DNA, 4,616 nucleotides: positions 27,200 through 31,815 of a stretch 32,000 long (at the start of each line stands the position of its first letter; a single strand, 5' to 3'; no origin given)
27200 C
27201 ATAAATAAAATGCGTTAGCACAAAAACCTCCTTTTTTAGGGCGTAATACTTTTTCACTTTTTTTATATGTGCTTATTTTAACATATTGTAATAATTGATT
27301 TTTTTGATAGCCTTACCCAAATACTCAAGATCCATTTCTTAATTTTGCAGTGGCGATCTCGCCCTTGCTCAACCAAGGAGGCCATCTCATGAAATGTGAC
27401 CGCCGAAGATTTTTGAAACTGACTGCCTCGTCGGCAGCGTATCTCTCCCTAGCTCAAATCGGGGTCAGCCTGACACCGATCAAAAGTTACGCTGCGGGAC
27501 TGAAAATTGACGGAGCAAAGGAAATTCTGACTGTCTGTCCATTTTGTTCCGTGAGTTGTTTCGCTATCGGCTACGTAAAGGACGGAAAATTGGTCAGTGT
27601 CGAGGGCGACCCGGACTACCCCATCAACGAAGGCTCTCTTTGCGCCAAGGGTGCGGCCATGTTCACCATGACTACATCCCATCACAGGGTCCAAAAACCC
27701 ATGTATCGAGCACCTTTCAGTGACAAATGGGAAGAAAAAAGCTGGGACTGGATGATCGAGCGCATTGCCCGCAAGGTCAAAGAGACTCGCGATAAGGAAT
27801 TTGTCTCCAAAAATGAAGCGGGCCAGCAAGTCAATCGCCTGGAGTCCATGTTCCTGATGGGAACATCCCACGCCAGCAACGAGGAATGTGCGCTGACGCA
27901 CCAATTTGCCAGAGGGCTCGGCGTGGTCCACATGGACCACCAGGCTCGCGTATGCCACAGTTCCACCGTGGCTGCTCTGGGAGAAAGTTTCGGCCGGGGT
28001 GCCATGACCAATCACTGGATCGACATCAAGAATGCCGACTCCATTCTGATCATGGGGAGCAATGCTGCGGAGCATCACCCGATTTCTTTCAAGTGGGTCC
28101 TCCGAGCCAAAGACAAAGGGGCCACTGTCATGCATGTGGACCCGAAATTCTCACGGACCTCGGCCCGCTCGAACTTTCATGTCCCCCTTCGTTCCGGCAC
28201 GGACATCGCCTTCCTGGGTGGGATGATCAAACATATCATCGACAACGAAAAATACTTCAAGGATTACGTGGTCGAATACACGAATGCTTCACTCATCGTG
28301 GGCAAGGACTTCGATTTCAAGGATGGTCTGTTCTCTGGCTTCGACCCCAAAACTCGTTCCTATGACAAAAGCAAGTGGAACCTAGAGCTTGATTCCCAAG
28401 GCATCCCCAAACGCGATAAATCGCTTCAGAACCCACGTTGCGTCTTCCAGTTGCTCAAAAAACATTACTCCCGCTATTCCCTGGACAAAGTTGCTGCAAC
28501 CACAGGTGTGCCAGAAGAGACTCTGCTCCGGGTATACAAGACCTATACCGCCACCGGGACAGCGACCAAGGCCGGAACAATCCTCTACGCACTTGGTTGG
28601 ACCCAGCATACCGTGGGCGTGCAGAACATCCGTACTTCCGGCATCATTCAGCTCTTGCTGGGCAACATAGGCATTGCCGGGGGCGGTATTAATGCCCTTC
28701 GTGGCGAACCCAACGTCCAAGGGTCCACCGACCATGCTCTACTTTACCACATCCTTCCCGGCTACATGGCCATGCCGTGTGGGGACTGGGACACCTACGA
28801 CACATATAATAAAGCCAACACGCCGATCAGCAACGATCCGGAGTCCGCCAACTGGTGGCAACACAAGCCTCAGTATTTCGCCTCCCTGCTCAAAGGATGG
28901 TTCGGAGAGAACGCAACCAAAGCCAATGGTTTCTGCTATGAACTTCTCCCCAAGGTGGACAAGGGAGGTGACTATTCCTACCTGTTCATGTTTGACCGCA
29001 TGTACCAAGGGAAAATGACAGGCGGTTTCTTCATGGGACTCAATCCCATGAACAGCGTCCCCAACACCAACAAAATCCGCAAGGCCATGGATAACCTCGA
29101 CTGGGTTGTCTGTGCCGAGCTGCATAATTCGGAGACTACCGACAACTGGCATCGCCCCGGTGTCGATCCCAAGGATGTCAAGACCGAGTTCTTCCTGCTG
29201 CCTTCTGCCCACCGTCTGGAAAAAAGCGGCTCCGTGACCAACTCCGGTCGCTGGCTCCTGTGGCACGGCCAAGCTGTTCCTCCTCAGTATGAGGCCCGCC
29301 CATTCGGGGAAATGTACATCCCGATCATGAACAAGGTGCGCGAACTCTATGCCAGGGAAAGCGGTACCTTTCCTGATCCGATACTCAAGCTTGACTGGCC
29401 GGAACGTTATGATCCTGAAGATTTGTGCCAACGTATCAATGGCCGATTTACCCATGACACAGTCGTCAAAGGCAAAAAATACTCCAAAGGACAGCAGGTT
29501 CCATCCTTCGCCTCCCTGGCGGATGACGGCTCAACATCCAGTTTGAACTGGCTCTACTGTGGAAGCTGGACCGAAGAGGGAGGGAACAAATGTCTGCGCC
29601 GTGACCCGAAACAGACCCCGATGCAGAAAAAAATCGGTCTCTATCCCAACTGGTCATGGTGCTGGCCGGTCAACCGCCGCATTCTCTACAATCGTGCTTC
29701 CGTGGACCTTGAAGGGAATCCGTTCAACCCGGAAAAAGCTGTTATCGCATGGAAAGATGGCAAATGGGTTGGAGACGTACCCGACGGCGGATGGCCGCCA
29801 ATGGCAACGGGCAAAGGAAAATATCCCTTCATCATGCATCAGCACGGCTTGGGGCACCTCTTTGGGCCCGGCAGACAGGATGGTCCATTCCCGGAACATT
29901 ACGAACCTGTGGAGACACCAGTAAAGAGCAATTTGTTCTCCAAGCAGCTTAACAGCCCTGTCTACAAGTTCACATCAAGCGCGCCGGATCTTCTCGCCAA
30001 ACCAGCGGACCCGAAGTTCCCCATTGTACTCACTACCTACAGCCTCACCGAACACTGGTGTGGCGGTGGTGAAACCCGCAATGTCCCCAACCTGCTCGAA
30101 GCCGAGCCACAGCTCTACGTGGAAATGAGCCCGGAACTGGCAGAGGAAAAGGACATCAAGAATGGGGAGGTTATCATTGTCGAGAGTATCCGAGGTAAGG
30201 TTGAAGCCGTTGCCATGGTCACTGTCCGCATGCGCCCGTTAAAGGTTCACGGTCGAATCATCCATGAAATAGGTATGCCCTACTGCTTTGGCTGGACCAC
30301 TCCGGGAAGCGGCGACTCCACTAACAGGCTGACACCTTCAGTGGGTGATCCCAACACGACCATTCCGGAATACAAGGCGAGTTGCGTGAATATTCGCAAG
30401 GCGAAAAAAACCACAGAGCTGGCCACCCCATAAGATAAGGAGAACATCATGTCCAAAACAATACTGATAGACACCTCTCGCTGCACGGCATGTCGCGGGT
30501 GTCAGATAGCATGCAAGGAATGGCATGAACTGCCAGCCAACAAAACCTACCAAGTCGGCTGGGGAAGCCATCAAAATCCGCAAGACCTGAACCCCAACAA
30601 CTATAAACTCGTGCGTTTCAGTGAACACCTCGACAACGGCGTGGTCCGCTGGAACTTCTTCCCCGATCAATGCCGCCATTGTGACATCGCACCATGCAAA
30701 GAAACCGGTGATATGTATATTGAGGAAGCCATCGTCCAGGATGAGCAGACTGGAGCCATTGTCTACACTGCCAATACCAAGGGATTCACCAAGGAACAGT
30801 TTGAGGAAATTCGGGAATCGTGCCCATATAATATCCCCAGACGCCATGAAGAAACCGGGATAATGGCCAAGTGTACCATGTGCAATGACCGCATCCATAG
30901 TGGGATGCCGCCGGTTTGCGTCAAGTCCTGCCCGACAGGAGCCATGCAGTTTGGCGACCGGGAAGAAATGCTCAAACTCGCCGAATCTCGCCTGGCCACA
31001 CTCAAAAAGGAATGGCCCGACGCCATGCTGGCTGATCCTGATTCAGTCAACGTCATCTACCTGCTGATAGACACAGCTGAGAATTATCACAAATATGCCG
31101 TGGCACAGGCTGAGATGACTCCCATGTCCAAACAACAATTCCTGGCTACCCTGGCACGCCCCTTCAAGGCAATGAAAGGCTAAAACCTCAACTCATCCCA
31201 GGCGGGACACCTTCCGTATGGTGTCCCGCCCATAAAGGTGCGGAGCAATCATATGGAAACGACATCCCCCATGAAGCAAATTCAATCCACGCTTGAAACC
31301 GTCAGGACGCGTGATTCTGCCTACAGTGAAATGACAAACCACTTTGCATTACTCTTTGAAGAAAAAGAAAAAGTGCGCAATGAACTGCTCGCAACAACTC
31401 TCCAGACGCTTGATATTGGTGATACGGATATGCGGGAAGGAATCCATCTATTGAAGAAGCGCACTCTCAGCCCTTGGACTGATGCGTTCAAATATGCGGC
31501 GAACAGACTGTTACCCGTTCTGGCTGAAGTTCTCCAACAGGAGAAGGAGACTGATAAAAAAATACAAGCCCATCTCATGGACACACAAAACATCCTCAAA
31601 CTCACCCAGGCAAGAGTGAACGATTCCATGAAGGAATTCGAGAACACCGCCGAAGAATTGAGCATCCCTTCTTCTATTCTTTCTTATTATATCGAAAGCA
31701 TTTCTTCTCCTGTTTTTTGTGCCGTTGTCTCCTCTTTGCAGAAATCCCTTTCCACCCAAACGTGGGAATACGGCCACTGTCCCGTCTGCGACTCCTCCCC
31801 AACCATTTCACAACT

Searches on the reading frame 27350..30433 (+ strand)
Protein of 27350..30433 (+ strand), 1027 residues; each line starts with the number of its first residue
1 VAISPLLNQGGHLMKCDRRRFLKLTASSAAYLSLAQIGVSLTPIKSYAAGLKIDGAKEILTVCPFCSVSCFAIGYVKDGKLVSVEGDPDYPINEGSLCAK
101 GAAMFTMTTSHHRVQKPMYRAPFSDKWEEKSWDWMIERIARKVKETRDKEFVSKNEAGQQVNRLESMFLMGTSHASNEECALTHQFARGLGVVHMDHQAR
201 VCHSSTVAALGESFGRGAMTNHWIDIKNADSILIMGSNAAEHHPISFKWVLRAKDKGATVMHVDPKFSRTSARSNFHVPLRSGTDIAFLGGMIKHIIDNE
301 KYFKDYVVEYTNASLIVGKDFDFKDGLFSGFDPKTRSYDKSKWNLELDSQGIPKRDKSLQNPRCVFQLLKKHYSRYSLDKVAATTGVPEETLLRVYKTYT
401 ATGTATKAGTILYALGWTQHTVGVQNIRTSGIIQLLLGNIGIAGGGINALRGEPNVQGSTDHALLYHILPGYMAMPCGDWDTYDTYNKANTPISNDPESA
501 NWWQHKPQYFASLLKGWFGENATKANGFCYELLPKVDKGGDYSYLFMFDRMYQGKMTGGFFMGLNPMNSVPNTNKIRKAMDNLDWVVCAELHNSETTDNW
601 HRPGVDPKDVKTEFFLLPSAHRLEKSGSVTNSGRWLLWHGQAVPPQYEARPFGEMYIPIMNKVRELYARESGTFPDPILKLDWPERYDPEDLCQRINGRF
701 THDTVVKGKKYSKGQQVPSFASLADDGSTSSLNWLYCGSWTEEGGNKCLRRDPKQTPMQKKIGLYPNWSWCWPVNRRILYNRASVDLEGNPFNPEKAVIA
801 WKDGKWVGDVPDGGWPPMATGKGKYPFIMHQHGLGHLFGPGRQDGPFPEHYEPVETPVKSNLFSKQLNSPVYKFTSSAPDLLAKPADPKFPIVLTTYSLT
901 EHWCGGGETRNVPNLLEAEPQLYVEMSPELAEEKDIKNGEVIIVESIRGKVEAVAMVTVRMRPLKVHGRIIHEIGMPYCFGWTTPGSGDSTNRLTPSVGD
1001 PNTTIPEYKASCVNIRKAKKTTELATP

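Call 5: search_protein_families(library=ncbifam, proteins=[window:27350-30433:+], max_evalue=0.00001)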
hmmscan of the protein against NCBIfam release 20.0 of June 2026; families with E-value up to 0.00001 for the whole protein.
window:27350-30433:+ (1027 aa): 24 families
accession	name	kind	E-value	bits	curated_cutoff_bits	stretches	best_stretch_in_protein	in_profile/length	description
TIGR01553.1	formate-DH-alph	equivalog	0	1309.3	814.2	1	17-1017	3-1009/1009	formate dehydrogenase-N subunit alpha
NF041513.1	formate_DH_Act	exception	1.8e-274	913.4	1400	2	351-1022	373-1053/1067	formate dehydrogenase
TIGR01591.1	Fdh-alpha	equivalog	4.4e-101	339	666.25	4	61-311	1-238/672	formate dehydrogenase subunit alpha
NF047855.1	AssmNtatRedNasC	equivalog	6.7e-70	236.2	1100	4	57-312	19-264/708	assimilatory nitrate reductase catalytic subunit NasC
NF010055.0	PRK13532.1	equivalog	4.7e-51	174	904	2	14-473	1-433/830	nitrate reductase catalytic subunit NapA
TIGR01706.1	NAPA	equivalog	2.9e-43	148.3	930.55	2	16-474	2-434/830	periplasmic nitrate reductase subunit alpha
TIGR01701.1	Fdhalpha-like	subfamily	5.1e-39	134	582.15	1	112-460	98-399/744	FdhF/YdeP family oxidoreductase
NF012032.0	PRK15488.1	equivalog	8.3e-39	133.2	694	1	14-312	1-282/759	thiosulfate reductase PhsA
NF041323.1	Nitr_red_NasA_Halo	equivalog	1.9e-31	109.4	1000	1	66-312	3-237/673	assimilatory nitrate reductase NasA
TIGR03479.1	DMSO_red_II_alp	subfamily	3.1e-31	108.3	984.75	1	63-666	63-646/913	molybdopterin-dependent oxidoreductase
TIGR02166.1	dmsA_ynfE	subfamily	1.8e-24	85.8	777.7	1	17-454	2-405/794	DMSO/selenate family reductase complex A subunit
NF041783.2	mnquin_red_QrcB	equivalog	2e-17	62.7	440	1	58-302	52-283/695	menaquinone reductase molybdopterin-binding-like subunit QrcB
NF042978.1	EthbenzDh_ebdA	equivalog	2.7e-16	58.5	2000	1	86-389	115-426/977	ethylbenzene dehydrogenase subunit alpha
NF007406.0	PRK09939.1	equivalog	1.2e-15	56.7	1473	2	404-459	356-411/759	acid resistance putative oxidoreductase YdeP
NF041885.1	selenate_YnfE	exception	3.4e-15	54.9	1675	1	18-313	5-312/805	selenate/tellurate reductase subunit YnfE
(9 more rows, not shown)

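Call 6: search_protein_families(library=pfam, proteins=[window:27350-30433:+])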
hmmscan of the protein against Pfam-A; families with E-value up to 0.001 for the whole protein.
window:27350-30433:+ (1027 aa): 3 families
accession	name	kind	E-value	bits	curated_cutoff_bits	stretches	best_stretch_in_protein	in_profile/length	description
PF00384.28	Molybdopterin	-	4.6e-28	98.7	24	1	113-651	1-342/353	Molybdopterin oxidoreductase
PF01568.27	Molydop_binding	-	8.7e-17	61.6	26.8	1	893-1010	2-108/110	Molydopterin dinucleotide binding domain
PF04879.21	Molybdop_Fe4S4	-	7.9e-15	55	22.7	1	57-105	2-50/55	Molybdopterin oxidoreductase Fe4S4 domain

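Call 49: find_homologous_proteins(query=window:27350-30433:+, max_evalue=1e-100)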
Query window:27350-30433:+ (1027 aa): 7998 proteins with E <= 1e-100 among 8000 candidates; the best 120 are listed.
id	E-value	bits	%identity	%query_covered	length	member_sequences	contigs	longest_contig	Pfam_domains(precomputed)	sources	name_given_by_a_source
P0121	0.0e+0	2201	89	99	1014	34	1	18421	PF00384.28,PF01568.28,PF04879.22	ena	-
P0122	0.0e+0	2145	86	99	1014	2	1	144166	PF00384.28,PF01568.28,PF04879.22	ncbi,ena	-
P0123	0.0e+0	2143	86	99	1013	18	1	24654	PF00384.28,PF01568.28,PF04879.22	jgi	-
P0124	0.0e+0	1986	79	99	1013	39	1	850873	PF00384.28,PF01568.28,PF04879.22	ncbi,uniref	ncbi:MAG: formate dehydrogenase-N subunit alpha [Pseudodesulfovibrio sp.]|uniref:formate dehydrogena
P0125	0.0e+0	1765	71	99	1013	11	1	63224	PF00384.28,PF01568.28,PF04879.22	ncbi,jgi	-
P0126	0.0e+0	1750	69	98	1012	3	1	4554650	PF00384.28,PF01568.28,PF04879.22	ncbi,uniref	ncbi:MAG: formate dehydrogenase-N subunit alpha [Desulfovibrio sp.]|uniref:formate dehydrogenase-N s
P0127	0.0e+0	1681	68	98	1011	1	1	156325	PF00384.28,PF01568.28,PF04879.22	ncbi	ncbi:formate dehydrogenase-N subunit alpha [Desulfocurvus sp. DL9XJH121]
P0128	0.0e+0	1662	67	99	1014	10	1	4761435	PF00384.28,PF01568.28,PF04879.22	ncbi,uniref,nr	ncbi:formate dehydrogenase-N subunit alpha [Oceanidesulfovibrio marinus]|uniref:Formate dehydrogenas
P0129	0.0e+0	1640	66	99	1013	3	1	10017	PF00384.28,PF01568.28,PF04879.22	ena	-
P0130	0.0e+0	1626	66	99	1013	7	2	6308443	PF00384.28,PF01568.28,PF04879.22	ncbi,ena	-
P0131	0.0e+0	1621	65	98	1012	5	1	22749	PF00384.28,PF01568.28,PF04879.22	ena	-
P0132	0.0e+0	1618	65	98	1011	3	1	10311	PF00384.28,PF01568.28,PF04879.22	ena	-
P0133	0.0e+0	1608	81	79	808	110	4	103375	PF00384.28,PF01568.28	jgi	jgi:formate dehydrogenase major subunit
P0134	0.0e+0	1606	64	98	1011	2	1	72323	PF00384.28,PF01568.28,PF04879.22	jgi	-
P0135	0.0e+0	1597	65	98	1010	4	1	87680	PF00384.28,PF01568.28,PF04879.22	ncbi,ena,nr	ncbi:MAG TPA: formate dehydrogenase-N subunit alpha [Solidesulfovibrio magneticus]|nr:formate dehydr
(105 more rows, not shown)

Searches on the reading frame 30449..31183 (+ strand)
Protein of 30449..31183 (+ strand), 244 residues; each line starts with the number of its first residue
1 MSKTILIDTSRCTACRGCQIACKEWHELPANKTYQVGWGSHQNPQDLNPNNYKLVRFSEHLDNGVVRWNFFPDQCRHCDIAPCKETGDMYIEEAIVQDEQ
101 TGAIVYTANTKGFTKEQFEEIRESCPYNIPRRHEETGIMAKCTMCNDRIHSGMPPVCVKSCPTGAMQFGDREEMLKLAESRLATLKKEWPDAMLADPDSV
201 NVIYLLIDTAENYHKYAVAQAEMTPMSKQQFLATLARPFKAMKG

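Call 5: search_protein_families(library=ncbifam, proteins=[window:30449-31183:+], max_evalue=0.00001)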
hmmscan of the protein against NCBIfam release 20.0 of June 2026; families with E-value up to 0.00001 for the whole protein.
window:30449-31183:+ (244 aa): 13 families
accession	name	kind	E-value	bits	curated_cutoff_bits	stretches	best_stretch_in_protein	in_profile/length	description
TIGR01582.1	FDH-beta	equivalog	3.3e-39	134.7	334.7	1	4-216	23-230/283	formate dehydrogenase subunit beta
NF008134.0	PRK10882.1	equivalog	4.2e-25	88.5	263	1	4-191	40-231/329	hydrogenase 2 operon protein HybA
NF045715.1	sulf_resp_HmcB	equivalog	1.7e-24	86.5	420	1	2-196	36-223/307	sulfate respiration complex iron-sulfur protein HmcB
TIGR02951.1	DMSO_dmsB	equivalog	2.7e-20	73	214.1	1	6-174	5-156/161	DMSO/selenate family reductase complex B subunit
NF011569.0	PRK14993.1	equivalog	2.3e-15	56.7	416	1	4-210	45-227/244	tetrathionate reductase subunit TtrB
NF041715.1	arsenate_red_ArrB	equivalog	2.3e-13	50.2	450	1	138-186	160-207/233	arsenate respiratory reductase iron-sulfur subunit ArrB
TIGR03149.1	cyt_nit_nrfC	equivalog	7e-12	45.2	377.6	1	8-173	44-186/225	cytochrome c nitrite reductase Fe-S protein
TIGR03478.1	DMSO_red_II_bet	subfamily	3.2e-09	36.2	480.7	1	69-173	125-222/321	DMSO reductase family type II enzyme, iron-sulfur subunit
NF038355.1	FDH3_beta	equivalog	3.3e-09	37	240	0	5-30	5-30/180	formate dehydrogenase FDH3 subunit beta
NF045797.1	DsrO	equivalog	5.4e-09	35.8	200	1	5-173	46-204/235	sulfate reduction electron transfer complex DsrMKJOP subunit DsrO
NF042979.1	EthbenzDh_ebdB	equivalog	3.8e-07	29.3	740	1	70-192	148-259/354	ethylbenzene dehydrogenase subunit beta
NF007658.0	PRK10330.1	equivalog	1.6e-06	27.8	260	0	1-178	1-164/181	electron transport protein HydN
NF041782.1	mnquin_red_QrcC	equivalog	2e-06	27.6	400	0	5-112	3-101/239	menaquinone reductase iron-sulfur cluster-binding subunit QrcC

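Call 6: search_protein_families(library=pfam, proteins=[window:30449-31183:+])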
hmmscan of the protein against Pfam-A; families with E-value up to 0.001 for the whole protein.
window:30449-31183:+ (244 aa): 3 families
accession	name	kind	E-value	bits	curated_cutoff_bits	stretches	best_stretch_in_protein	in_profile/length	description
PF13247.11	Fer4_11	-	1.1e-36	125.5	26.2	1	66-171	1-100/100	4Fe-4S dicluster domain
PF12838.12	Fer4_7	-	5.5e-06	27.2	27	0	11-80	1-43/52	4Fe-4S dicluster domain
PF12797.12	Fer4_2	-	0.00097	19.4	24.5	1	5-23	3-21/22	4Fe-4S binding domain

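Call 29: find_encoding_contigs(protein=window:30449-31183:+, flank=10000, max_places=1)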
Protein window:30449-31183:+ (244 aa): 3 contigs read that carry it; 1 place shown.
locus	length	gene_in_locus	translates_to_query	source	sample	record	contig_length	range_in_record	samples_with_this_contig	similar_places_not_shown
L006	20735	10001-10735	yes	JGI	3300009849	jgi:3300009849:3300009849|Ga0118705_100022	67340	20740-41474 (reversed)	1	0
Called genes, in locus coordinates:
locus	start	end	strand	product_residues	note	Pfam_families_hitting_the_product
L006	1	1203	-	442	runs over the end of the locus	PF07969:Amidohydro_3 (faint), PF01979:Amidohydro_1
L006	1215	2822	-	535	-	PF07969:Amidohydro_3, PF01979:Amidohydro_1 (weak), PF07969:Amidohydro_3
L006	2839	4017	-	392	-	PF01546:Peptidase_M20, PF07687:M20_dimer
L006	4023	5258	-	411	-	PF00291:PALP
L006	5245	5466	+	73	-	-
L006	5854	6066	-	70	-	PF01161:PBP (weak)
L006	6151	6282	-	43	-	-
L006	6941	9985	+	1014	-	PF04879:Molybdop_Fe4S4, PF00384:Molybdopterin, PF01568:Molydop_binding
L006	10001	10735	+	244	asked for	PF12838:Fer4_7 (faint), PF13247:Fer4_11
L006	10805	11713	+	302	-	PF24859:FdhE_central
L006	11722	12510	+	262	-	PF02634:FdhD-NarQ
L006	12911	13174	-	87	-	PF00076:RRM_1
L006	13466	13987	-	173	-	PF04982:TM_HPP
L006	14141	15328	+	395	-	PF00753:Lactamase_B, PF19583:ODP, PF12706:Lactamase_B_2 (weak), PF00258:Flavodoxin_1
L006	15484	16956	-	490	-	PF08984:DUF1858, PF04282:DUF438, PF01814:Hemerythrin, PF13596:PAS_10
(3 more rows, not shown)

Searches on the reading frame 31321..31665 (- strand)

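Call 42: search_protein_families(library=pfam, proteins=[window:31321-31665:-], max_evalue=1)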
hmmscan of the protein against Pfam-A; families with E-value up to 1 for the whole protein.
window:31321-31665:- (114 aa): 2 families
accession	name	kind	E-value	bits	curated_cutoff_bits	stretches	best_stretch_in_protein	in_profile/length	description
PF20424.3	PilZN3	-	0.0065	17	27.4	1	7-80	16-89/135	PilZN3 domain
PF03395.19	Pox_P4A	-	0.22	9.5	25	1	41-108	387-454/882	Poxvirus P4A protein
